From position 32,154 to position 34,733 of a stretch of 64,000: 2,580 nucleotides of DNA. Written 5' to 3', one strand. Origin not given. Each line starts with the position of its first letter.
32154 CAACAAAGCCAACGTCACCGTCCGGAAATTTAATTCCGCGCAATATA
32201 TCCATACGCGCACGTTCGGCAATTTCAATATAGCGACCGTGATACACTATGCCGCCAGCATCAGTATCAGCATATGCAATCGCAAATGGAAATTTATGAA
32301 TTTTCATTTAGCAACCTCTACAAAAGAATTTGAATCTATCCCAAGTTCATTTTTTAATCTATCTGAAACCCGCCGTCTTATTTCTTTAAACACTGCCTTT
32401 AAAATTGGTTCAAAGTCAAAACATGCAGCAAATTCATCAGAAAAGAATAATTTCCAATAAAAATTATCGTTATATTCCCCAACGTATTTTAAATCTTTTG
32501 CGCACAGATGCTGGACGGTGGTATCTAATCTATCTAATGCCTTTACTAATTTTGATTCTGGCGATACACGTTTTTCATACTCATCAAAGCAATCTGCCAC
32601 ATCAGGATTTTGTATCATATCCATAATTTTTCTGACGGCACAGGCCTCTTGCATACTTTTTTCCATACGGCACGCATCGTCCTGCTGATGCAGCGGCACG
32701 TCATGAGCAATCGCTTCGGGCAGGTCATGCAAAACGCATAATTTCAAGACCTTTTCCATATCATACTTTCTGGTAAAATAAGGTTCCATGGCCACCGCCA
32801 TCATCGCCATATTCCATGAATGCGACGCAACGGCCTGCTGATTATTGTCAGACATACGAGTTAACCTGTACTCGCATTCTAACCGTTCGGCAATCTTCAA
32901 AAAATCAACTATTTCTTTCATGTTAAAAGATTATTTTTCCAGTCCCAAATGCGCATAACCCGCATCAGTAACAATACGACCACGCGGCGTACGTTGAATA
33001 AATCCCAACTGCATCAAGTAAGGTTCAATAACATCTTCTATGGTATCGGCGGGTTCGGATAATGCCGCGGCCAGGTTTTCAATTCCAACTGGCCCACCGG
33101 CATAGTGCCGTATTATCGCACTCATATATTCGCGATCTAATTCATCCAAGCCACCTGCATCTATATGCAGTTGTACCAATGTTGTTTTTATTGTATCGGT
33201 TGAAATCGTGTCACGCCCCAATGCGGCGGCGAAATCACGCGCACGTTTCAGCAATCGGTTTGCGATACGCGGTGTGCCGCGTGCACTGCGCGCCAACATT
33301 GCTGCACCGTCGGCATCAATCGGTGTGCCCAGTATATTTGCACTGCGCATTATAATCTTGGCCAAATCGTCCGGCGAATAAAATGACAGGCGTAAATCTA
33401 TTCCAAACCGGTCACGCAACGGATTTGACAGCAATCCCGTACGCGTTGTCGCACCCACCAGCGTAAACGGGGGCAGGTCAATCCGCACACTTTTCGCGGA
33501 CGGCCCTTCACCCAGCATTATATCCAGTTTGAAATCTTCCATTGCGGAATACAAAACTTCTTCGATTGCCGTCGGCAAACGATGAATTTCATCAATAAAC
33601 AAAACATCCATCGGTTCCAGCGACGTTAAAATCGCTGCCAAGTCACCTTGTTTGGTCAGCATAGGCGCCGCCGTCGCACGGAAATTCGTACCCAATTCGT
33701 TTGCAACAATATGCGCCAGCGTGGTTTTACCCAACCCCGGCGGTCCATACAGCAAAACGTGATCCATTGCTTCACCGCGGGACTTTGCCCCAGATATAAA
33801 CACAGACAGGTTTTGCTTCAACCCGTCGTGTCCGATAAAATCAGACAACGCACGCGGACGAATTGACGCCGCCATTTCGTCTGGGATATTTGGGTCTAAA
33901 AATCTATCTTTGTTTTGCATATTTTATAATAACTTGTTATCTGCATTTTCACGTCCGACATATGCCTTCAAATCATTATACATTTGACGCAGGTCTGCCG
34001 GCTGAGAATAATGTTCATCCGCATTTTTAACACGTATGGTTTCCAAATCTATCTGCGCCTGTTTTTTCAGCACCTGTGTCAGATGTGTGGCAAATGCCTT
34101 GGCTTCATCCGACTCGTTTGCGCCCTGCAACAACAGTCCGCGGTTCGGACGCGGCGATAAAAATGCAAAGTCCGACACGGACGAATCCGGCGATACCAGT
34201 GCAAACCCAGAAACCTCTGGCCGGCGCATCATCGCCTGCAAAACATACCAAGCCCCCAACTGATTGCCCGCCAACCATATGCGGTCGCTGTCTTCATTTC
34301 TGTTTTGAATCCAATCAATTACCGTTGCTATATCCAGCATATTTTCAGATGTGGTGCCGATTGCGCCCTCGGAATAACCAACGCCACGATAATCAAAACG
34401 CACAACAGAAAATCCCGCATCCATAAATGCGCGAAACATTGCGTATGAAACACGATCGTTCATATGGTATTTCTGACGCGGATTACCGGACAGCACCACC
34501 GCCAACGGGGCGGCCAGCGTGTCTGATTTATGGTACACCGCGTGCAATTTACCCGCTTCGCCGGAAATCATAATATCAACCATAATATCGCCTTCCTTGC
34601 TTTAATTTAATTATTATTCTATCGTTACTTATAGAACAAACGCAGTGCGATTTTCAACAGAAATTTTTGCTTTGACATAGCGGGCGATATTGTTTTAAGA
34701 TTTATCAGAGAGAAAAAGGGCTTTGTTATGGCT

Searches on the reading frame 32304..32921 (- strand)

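Call 32: search_protein_families(library=pfam, proteins=[window:32304-32921:-], max_evalue=0.0001)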
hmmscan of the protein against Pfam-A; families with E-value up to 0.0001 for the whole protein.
window:32304-32921:- (205 aa): 3 families
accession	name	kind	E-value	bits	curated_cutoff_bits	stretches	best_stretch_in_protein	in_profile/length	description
PF13023.12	HD_3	-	3.2e-28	99.1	22.5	1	13-146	3-139/165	HD domain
PF12917.13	YfbR-like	-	6.9e-13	49.1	25.9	1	7-137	2-140/182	5'-deoxynucleotidase YfbR-like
PF01966.28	HD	-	3.1e-06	27.9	22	1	31-134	1-115/116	HD domain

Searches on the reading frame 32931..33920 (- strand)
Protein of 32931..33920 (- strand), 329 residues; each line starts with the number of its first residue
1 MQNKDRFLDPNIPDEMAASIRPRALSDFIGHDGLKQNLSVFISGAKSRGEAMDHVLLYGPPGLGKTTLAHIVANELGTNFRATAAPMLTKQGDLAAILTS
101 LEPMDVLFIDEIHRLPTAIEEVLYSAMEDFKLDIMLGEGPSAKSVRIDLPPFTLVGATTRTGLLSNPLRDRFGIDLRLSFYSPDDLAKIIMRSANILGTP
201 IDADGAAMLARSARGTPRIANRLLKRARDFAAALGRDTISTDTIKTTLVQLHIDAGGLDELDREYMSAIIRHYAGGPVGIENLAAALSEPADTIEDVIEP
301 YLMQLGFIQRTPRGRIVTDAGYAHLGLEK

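Call 7: search_protein_families(library=pfam, proteins=[window:32931-33920:-], max_evalue=0.01)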
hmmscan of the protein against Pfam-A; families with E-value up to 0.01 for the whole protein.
window:32931-33920:- (329 aa): 23 families
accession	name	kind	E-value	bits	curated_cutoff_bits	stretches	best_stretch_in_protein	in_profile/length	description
PF05496.18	RuvB_N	-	7.7e-77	256.9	27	1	20-178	1-159/159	Holliday junction DNA helicase RuvB P-loop domain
PF05491.19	RuvB_C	-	1.4e-27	95.9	24.7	1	257-325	3-71/72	RuvB C-terminal winged helix domain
PF17864.7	AAA_lid_4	-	8.4e-25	86.8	27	1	181-254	1-74/74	RuvB AAA lid domain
PF00004.35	AAA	-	4.8e-22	79.3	21.2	1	55-178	1-129/131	ATPase family associated with various cellular activities (AAA)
PF07728.20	AAA_5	-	2.6e-09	37.6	22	1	54-172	1-139/139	AAA domain (dynein-related subfamily)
PF13191.12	AAA_16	-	2.2e-05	25.4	32.6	1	47-84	20-60/167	AAA ATPase domain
PF13173.12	AAA_14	-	3.5e-05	24.3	27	1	55-135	5-94/129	AAA domain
PF01078.27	Mg_chelatase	-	5.9e-05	23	20.3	0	27-73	4-43/207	Magnesium chelatase, subunit ChlI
PF13401.12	AAA_22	-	7.2e-05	23.5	27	0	54-78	7-31/130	AAA domain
PF07726.17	AAA_3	-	9.8e-05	22.7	27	1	54-82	1-29/131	ATPase family associated with various cellular activities (AAA)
PF05673.19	DUF815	-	0.00061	19.5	23.8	0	24-79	26-80/249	Protein of unknown function (DUF815)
PF00308.24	Bac_DnaA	-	0.00081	20.1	23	1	42-91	24-73/162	Bacterial DnaA ATPAse domain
PF00910.28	RNA_helicase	-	0.00084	20.2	21.5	1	55-122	1-70/105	RNA helicase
PF20720.3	nSTAND3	-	0.0013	18.9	27.2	1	51-78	16-43/155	Novel STAND NTPase 3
PF13238.12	AAA_18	-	0.0021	18.9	29.4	1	55-119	1-63/128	AAA domain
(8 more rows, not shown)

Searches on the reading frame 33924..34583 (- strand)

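Call 7: search_protein_families(library=pfam, proteins=[window:33924-34583:-], max_evalue=0.01)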
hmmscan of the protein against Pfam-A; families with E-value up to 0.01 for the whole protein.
window:33924-34583:- (219 aa): 4 families
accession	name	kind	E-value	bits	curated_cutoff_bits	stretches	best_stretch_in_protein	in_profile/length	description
PF02129.25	Peptidase_S15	-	3.2e-12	47.1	23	1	34-197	26-190/262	X-Pro dipeptidyl-peptidase (S15 family)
PF12146.15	Hydrolase_4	-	5.2e-12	46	27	1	49-139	23-116/239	Serine aminopeptidase, S33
PF00561.26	Abhydrolase_1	-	2.3e-09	37.7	25.8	1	47-187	17-155/245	alpha/beta hydrolase fold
PF12697.13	Abhydrolase_6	-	4.9e-07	31.1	26.3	1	50-153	20-109/217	Alpha/beta hydrolase family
